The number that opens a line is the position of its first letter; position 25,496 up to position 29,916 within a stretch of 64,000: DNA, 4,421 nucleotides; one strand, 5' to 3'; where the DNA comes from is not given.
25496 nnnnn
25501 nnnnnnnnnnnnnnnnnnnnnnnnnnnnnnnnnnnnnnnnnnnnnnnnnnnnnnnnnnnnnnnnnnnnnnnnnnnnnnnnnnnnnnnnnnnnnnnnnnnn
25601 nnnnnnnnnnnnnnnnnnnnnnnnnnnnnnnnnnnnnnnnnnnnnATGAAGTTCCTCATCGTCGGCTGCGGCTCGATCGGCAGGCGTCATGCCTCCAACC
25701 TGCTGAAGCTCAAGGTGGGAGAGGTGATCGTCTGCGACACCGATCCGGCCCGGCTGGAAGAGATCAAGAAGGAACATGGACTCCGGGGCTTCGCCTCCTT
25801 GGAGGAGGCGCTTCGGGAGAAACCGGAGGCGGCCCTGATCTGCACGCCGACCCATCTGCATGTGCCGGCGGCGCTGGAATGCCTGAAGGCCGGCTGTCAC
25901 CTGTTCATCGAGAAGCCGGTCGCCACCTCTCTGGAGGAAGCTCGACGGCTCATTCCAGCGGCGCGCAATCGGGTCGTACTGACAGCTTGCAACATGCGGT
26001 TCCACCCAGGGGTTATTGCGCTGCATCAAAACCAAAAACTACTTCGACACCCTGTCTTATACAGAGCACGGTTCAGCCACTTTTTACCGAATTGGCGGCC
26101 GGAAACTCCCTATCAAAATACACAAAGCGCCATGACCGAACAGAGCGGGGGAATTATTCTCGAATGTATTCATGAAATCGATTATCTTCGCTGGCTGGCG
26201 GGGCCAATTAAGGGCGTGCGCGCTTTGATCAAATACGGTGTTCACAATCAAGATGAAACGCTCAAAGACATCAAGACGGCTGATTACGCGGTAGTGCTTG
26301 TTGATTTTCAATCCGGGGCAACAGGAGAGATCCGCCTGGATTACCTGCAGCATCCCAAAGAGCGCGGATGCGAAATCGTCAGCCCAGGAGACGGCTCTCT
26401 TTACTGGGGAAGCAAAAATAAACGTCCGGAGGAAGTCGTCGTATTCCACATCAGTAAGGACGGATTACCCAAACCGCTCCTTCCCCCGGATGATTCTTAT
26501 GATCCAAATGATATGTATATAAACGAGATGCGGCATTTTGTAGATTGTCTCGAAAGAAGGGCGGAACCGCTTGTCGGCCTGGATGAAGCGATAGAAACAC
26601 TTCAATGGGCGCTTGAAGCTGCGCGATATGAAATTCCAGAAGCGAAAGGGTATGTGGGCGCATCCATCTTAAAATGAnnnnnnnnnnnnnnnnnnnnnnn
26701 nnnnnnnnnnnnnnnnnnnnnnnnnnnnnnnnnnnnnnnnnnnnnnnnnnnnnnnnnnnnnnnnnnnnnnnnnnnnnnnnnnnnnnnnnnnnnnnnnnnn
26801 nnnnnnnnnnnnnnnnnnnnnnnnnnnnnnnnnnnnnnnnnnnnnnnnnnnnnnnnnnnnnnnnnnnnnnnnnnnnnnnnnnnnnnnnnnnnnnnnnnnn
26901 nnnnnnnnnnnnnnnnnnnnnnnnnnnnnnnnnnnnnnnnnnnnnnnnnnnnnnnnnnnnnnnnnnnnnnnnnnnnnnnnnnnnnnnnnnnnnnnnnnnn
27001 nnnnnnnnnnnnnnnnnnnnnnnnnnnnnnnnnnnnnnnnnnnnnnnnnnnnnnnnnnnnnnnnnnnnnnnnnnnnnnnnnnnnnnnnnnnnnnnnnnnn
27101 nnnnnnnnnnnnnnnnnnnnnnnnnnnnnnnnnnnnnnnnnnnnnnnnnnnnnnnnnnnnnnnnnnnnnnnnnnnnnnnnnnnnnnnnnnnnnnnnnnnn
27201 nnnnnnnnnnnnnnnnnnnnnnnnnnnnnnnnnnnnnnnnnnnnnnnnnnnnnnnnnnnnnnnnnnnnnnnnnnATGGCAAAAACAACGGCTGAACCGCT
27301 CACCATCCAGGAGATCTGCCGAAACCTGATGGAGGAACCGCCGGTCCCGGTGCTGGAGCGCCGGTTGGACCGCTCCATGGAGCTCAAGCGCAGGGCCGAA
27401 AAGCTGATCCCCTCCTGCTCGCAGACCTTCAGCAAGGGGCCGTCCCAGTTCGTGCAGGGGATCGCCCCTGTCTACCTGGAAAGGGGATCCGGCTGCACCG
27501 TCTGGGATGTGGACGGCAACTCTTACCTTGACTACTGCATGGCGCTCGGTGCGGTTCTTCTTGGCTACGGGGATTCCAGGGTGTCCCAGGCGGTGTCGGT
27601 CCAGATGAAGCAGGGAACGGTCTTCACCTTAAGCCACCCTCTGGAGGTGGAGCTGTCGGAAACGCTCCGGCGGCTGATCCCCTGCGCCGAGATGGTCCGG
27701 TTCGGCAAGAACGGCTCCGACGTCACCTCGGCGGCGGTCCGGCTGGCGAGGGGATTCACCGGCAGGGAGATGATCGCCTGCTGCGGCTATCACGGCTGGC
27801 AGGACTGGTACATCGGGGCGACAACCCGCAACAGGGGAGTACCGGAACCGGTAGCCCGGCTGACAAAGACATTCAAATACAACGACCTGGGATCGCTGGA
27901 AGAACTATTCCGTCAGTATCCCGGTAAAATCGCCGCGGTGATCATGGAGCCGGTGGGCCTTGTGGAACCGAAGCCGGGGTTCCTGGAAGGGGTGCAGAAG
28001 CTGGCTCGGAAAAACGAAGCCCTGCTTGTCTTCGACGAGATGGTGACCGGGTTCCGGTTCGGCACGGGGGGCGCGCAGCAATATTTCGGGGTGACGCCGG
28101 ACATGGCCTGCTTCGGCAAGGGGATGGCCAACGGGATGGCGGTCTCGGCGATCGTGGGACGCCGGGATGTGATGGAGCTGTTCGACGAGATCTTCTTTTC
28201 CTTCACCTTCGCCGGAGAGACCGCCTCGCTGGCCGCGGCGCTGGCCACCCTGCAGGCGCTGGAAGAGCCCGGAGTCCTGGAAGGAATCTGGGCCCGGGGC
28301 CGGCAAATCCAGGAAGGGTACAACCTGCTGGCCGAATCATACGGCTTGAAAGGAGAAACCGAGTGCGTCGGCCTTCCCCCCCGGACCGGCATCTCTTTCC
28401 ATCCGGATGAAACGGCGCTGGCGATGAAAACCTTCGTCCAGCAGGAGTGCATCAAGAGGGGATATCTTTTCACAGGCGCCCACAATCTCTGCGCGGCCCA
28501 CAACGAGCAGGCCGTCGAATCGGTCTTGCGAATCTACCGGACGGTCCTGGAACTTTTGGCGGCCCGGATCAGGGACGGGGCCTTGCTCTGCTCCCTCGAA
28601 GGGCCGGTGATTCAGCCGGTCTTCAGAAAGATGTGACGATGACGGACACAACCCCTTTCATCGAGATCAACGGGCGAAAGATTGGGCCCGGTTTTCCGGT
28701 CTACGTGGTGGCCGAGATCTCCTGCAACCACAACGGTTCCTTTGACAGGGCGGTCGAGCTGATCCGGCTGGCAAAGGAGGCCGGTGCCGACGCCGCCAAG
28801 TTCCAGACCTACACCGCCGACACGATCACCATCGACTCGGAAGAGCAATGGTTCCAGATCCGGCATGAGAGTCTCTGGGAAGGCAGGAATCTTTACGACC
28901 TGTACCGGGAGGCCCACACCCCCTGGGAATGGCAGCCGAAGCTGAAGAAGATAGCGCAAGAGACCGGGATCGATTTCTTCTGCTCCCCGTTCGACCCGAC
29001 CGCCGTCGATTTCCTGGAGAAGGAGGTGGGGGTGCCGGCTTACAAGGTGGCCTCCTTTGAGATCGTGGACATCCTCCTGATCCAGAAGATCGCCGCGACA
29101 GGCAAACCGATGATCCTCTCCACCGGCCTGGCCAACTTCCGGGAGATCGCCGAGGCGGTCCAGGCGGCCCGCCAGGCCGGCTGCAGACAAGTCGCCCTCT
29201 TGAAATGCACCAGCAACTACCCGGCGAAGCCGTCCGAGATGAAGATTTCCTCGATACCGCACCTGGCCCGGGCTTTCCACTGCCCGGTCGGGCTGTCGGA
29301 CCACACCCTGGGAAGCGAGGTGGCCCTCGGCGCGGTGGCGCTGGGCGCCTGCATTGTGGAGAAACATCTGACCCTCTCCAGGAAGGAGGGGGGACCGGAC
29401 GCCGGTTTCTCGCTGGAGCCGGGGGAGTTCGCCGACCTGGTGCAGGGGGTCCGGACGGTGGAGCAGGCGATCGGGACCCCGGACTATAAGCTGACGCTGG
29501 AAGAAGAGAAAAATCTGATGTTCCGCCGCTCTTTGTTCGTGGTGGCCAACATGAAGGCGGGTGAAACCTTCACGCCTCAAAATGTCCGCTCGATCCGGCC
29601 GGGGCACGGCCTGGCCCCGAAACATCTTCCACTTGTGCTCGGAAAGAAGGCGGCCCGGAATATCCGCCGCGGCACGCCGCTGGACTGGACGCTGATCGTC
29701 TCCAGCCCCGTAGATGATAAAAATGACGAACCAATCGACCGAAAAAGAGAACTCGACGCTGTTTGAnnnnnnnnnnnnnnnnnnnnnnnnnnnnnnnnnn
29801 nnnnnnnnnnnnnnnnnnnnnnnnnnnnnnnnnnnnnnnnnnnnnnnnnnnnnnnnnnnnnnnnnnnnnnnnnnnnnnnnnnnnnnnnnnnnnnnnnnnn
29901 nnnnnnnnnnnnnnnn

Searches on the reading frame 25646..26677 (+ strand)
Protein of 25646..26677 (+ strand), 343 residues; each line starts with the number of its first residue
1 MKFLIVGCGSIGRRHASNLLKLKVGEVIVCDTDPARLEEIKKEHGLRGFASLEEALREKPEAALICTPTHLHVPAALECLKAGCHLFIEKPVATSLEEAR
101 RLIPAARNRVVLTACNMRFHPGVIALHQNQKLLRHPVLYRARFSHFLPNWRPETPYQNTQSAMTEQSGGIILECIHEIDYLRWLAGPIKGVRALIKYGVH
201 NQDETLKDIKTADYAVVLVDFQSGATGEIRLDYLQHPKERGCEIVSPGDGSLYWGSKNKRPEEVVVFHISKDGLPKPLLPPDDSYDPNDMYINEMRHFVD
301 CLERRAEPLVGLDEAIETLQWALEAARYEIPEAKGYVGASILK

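Call 5: search_protein_families(library=pfam, proteins=[window:25646-26677:+], max_evalue=0.01)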
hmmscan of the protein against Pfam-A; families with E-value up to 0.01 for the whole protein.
window:25646-26677:+ (343 aa): 9 families
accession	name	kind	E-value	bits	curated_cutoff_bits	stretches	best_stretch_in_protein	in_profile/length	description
PF01408.29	GFO_IDH_MocA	-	2.2e-24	86.9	24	1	2-110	2-113/120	Oxidoreductase family, NAD-binding Rossmann fold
PF22725.1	GFO_IDH_MocA_C3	-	1.4e-11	44.9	27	1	138-244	18-116/124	GFO/IDH/MocA C-terminal domain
PF02894.22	GFO_IDH_MocA_C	-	2.7e-11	44.1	22.9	1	162-322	34-203/218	Oxidoreductase family, C-terminal alpha/beta domain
PF02254.24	TrkA_N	-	3.1e-06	27.9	23.8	1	3-56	1-55/116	TrkA-N domain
PF03807.23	F420_oxidored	-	0.00014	22.8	21.6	1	4-70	3-70/94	NADP oxidoreductase coenzyme F420-dependent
PF03435.24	Sacchrp_dh_NADP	-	0.0004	21.2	25.1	1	4-86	2-95/129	Saccharopine dehydrogenase NADP binding domain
PF02558.23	ApbA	-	0.0004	20.5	22.2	1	4-44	2-40/150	Ketopantoate reductase PanE/ApbA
PF00899.27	ThiF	-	0.0021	17.7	28.1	1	2-34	22-54/238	ThiF family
PF02826.25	2-Hacid_dh_C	-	0.0084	15.9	25.1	0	2-58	38-91/178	D-isomer specific 2-hydroxyacid dehydrogenase, NAD binding domain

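Call 6: search_protein_families(library=ncbifam, proteins=[window:25646-26677:+], max_evalue=0.01)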
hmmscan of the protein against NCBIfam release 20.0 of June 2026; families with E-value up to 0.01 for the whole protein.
window:25646-26677:+ (343 aa): 14 families
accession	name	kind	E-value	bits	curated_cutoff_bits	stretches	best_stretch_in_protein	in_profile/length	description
TIGR04380.1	myo_inos_iolG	equivalog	1.4e-30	106.3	355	1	2-326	3-320/330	inositol 2-dehydrogenase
NF040723.1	UDP-GlcNAcDh_Arch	equivalog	1.3e-27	97.1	450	1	2-128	2-131/302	UDP-N-acetylglucosamine 3-dehydrogenase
NF052479.1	LevoglcsnDh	equivalog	6.5e-11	41.5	650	1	30-200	42-217/386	levoglucosan dehydrogenase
NF052679.1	InsChiInosDhIolG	equivalog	1e-08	34.6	540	1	2-209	4-210/343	bifunctional inositol 2-dehydrogenase/D-chiro-inositol 1-dehydrogenase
NF058561.1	BT_2158_fam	equivalog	1.3e-07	30.6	750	1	5-113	38-150/487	glycoside 3-dehydrogenase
NF008607.0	PRK11579.1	subfamily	8.8e-07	28.2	330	1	55-148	58-157/346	oxidoreductase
NF007574.0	PRK10206.1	equivalog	1.4e-05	24.3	352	1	52-119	57-127/345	oxidoreductase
NF007039.0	PRK09496.3-2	equivalog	8.5e-05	21.5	293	1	1-43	1-42/446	Trk system potassium transporter TrkA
NF041392.1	XylDh_Gfo6_Halo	equivalog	0.00022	20.1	350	1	54-123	77-148/350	D-xylose 1-dehydrogenase Gfo6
TIGR03944.1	dehyd_SbnB_fam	equivalog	0.004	16.2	326.9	1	3-70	135-207/327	2,3-diaminopropionate biosynthesis protein SbnB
NF007034.0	PRK09496.2-1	subfamily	0.0045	15.9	344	1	1-44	1-42/445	Trk system potassium transporter TrkA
TIGR00745.1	apbA_panE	subfamily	0.007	15.7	141.35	1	2-47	1-43/305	2-dehydropantoate 2-reductase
TIGR02356.1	adenyl_thiF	equivalog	0.0084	15.5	275.25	0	2-42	23-63/203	thiazole biosynthesis adenylyltransferase ThiF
NF007030.0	PRK09496.1-1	equivalog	0.0095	14.6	371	0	1-58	1-60/458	Trk system potassium transporter TrkA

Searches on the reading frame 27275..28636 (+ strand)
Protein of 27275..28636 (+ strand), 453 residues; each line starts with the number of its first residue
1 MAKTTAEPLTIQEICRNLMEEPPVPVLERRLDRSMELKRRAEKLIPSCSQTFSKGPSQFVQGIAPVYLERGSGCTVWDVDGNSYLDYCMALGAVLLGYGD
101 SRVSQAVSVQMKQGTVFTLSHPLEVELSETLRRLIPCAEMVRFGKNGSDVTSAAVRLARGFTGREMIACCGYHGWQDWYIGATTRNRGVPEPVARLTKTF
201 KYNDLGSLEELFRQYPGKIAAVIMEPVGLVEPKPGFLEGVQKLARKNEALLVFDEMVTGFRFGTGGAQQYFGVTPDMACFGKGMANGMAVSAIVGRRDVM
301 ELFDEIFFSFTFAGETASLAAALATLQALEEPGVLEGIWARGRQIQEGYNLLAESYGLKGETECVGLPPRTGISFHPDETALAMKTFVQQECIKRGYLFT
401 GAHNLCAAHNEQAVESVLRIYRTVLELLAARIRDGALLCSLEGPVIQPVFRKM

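Call 5: search_protein_families(library=pfam, proteins=[window:27275-28636:+], max_evalue=0.01)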
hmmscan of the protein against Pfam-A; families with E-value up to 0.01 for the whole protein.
window:27275-28636:+ (453 aa): 1 family
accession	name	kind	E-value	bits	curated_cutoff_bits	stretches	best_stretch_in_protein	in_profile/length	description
PF00202.27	Aminotran_3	-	5e-49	167.5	30.5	1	65-356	10-333/403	Aminotransferase class-III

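Call 6: search_protein_families(library=ncbifam, proteins=[window:27275-28636:+], max_evalue=0.01)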
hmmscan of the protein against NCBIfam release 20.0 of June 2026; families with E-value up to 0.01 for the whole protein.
window:27275-28636:+ (453 aa): 69 families (the best 25 are shown)
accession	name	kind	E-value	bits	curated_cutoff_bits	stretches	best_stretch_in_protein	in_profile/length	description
NF004856.0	PRK06209.1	equivalog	8.6e-120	400.3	486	1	28-453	5-440/450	glutamate-1-semialdehyde 2,1-aminomutase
NF000818.0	PRK00062.1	subfamily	4e-78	263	398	1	33-365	5-353/429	glutamate-1-semialdehyde 2,1-aminomutase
TIGR00713.1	hemL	equivalog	1e-75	255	527.3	1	62-361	28-345/423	glutamate-1-semialdehyde 2,1-aminomutase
NF041362.1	GntE_guanitoxin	equivalog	5.4e-69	232.8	525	1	30-359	4-354/426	guanitoxin biosynthesis PLP-dependent transaminase GntE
NF009055.0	PRK12389.1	equivalog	5.6e-67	226.2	637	1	33-358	5-347/431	glutamate-1-semialdehyde 2,1-aminomutase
NF005993.0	PRK08117.1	subfamily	2.3e-44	151.7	574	2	197-400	184-394/433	aspartate aminotransferase family protein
TIGR00707.1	argD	subfamily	9.6e-43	146.4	410.05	1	64-400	9-349/381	acetylornithine/succinylornithine family transaminase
NF004426.0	PRK05769.1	equivalog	1.1e-42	146.3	552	2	207-402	207-408/441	acetyl ornithine aminotransferase family protein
NF002874.0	PRK03244.1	equivalog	1.2e-42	146.1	457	1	62-351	23-321/399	acetylornithine transaminase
NF006368.0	PRK08593.1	equivalog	8.5e-42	143.3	570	2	205-375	194-369/448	aspartate aminotransferase family protein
NF001864.0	PRK00615.1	equivalog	1.4e-40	139.1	706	1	63-333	34-323/433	glutamate-1-semialdehyde aminotransferase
NF004718.0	PRK06062.1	subfamily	1.9e-38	132.2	472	1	62-366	36-374/454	hypothetical protein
NF002797.0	PRK02936.1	equivalog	2.4e-38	131.9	496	1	65-347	12-301/385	acetylornithine transaminase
NF006228.0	PRK08360.1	equivalog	9.2e-36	123.4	608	2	210-367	194-358/443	aspartate aminotransferase family protein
NF004714.0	PRK06058.1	subfamily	1.5e-34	119.5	639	2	218-347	223-357/447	4-aminobutyrate--2-oxoglutarate transaminase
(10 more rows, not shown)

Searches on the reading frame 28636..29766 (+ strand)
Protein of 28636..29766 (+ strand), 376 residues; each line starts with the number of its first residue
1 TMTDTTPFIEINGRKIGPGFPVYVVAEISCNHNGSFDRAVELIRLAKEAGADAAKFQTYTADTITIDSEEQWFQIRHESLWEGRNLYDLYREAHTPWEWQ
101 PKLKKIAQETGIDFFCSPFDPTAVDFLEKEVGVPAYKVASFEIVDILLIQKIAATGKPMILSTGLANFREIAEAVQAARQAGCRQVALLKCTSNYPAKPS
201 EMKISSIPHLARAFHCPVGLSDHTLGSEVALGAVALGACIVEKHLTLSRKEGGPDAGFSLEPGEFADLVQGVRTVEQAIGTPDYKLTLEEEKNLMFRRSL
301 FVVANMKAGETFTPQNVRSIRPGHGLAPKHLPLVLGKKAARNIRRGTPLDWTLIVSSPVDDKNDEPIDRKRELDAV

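Call 25: search_protein_families(library=ncbifam, proteins=[window:28636-29766:+], max_evalue=0.00001)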
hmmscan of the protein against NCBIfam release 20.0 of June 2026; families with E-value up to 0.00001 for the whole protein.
window:28636-29766:+ (376 aa): 2 families
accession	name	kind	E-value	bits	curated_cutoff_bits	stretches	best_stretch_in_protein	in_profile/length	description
TIGR03586.1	PseI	equivalog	5.7e-138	459.6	340.25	1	22-349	2-327/327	pseudaminic acid synthase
TIGR03569.1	NeuB_NnaB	equivalog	4.5e-94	315.2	399.65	1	22-347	1-327/329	N-acetylneuraminate synthase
